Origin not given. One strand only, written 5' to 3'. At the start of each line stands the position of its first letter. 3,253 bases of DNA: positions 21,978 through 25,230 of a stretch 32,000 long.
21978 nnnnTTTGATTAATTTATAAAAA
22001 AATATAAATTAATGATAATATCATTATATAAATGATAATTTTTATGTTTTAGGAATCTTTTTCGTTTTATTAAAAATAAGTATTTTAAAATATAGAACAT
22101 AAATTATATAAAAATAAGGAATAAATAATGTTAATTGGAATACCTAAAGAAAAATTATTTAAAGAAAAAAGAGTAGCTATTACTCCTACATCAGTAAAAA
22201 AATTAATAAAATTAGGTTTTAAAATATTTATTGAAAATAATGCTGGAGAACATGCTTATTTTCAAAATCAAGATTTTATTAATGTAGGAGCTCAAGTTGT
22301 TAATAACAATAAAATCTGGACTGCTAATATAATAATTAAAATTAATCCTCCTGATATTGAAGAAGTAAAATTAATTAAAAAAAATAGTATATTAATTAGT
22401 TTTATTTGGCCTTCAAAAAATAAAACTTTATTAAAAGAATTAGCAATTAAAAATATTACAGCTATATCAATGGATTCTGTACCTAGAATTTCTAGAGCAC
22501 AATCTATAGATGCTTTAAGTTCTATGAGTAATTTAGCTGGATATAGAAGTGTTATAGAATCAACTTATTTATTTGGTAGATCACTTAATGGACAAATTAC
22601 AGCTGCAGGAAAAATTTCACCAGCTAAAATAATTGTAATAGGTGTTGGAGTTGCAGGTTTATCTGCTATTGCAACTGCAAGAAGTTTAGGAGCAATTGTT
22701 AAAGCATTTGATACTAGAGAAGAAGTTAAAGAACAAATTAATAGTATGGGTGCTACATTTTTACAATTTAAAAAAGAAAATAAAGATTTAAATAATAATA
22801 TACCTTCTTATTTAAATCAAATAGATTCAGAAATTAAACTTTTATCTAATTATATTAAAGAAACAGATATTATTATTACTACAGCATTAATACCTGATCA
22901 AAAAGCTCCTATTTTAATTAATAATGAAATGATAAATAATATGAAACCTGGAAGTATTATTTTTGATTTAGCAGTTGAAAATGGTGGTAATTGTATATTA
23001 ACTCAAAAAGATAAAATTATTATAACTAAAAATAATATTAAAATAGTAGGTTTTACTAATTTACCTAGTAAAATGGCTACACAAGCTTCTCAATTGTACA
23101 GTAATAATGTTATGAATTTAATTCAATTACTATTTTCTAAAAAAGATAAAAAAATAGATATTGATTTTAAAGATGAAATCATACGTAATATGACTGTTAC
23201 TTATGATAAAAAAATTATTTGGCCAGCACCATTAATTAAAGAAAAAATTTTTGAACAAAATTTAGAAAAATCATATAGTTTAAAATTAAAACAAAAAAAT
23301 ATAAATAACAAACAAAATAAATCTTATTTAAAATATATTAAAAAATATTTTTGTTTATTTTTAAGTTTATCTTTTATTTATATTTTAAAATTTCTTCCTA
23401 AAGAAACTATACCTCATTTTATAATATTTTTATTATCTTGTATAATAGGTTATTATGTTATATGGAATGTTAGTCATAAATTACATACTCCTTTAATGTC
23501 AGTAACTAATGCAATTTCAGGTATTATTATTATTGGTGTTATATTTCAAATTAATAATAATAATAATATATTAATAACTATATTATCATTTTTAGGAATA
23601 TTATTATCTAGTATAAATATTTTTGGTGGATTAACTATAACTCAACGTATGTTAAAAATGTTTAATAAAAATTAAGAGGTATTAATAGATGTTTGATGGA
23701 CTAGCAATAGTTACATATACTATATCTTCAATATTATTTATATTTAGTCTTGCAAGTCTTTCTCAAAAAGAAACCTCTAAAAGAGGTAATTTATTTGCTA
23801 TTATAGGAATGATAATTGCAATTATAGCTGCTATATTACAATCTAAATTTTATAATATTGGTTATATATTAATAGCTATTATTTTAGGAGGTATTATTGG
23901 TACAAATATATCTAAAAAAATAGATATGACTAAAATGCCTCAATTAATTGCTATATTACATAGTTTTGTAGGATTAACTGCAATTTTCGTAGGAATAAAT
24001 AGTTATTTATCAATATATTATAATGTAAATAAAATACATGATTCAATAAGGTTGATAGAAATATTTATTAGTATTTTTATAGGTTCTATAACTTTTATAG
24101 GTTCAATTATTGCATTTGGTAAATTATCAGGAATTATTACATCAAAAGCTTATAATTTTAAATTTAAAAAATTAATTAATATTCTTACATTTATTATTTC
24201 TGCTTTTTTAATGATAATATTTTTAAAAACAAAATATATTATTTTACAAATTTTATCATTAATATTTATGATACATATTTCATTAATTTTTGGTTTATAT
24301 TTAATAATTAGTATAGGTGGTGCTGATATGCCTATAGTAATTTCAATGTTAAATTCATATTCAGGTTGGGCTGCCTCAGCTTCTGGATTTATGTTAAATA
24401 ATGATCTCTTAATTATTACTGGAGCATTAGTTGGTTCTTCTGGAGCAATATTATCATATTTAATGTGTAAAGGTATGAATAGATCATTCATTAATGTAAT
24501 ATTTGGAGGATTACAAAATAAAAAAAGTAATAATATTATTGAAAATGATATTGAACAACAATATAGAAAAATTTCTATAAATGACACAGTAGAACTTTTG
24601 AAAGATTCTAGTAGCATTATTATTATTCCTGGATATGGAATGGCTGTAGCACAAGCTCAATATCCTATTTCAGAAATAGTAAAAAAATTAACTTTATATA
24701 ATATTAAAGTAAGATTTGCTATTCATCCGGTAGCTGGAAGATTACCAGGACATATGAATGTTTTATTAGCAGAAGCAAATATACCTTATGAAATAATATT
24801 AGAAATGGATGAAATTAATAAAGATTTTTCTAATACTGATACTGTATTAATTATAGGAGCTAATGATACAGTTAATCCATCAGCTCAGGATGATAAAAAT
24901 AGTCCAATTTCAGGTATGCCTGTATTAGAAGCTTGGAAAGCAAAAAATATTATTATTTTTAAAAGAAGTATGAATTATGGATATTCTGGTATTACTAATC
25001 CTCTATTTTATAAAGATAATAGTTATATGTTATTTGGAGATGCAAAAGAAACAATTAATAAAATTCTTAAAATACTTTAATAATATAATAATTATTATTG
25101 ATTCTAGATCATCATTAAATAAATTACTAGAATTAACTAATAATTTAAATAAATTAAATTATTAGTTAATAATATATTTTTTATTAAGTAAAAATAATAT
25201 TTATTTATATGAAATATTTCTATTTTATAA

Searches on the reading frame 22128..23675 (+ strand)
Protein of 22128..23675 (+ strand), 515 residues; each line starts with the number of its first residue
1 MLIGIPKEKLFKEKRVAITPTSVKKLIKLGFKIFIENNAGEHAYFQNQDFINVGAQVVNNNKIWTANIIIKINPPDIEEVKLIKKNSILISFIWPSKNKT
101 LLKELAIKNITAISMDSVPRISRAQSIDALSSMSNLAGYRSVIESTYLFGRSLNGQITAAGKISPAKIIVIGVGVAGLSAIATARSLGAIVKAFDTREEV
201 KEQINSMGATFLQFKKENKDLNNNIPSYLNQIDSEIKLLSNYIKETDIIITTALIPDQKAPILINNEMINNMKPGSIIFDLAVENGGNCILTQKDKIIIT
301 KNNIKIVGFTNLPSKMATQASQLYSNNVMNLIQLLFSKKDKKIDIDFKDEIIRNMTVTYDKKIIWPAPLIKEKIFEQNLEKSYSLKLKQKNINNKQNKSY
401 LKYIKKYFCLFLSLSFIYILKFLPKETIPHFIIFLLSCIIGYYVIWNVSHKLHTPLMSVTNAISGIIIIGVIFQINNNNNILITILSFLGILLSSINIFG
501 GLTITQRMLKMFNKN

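Call 47: search_protein_families(library=ncbifam, proteins=[window:22128-23675:+], max_evalue=0.00001)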
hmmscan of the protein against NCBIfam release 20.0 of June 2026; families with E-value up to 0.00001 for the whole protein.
window:22128-23675:+ (515 aa): 5 families
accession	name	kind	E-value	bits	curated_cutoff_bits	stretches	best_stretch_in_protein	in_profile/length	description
NF006942.0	PRK09424.1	equivalog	1.8e-203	676.9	383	1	1-515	1-510/510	Re/Si-specific NAD(P)(+) transhydrogenase subunit alpha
TIGR00561.1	pntA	equivalog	1.5e-187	624.3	444.4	1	3-515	2-511/511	Re/Si-specific NAD(P)(+) transhydrogenase subunit alpha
TIGR00518.1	alaDH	equivalog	1.3e-47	162.6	391.85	1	1-332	1-320/370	alanine dehydrogenase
TIGR03366.1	HpnZ_proposed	hypoth_equivalog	9.1e-07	28.4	328.1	1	157-222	148-214/315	putative phosphonate catabolism associated alcohol dehydrogenase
NF006162.0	PRK08306.1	equivalog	7.4e-06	25.5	261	0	236-335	203-291/297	dipicolinate synthase subunit DpsA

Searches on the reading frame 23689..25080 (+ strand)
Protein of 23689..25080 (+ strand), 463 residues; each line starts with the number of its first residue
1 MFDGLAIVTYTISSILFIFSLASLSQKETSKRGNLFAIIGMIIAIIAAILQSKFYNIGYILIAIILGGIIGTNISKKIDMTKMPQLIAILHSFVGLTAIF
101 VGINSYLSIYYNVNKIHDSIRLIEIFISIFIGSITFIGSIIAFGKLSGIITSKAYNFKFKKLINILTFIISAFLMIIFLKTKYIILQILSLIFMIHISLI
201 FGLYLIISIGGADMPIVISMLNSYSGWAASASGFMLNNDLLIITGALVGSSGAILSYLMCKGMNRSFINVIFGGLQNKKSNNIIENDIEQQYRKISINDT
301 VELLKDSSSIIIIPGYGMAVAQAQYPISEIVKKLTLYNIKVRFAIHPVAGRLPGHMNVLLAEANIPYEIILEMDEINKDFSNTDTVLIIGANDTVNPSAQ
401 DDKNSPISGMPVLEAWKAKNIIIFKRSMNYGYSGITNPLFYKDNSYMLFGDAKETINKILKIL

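Call 47: search_protein_families(library=ncbifam, proteins=[window:23689-25080:+], max_evalue=0.00001)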
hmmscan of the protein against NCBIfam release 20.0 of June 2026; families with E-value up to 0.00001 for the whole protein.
window:23689-25080:+ (463 aa): 1 family
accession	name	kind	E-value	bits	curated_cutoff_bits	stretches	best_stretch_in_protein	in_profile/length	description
NF006974.0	PRK09444.1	equivalog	4.2e-205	682.3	689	1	1-463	1-460/460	Re/Si-specific NAD(P)(+) transhydrogenase subunit beta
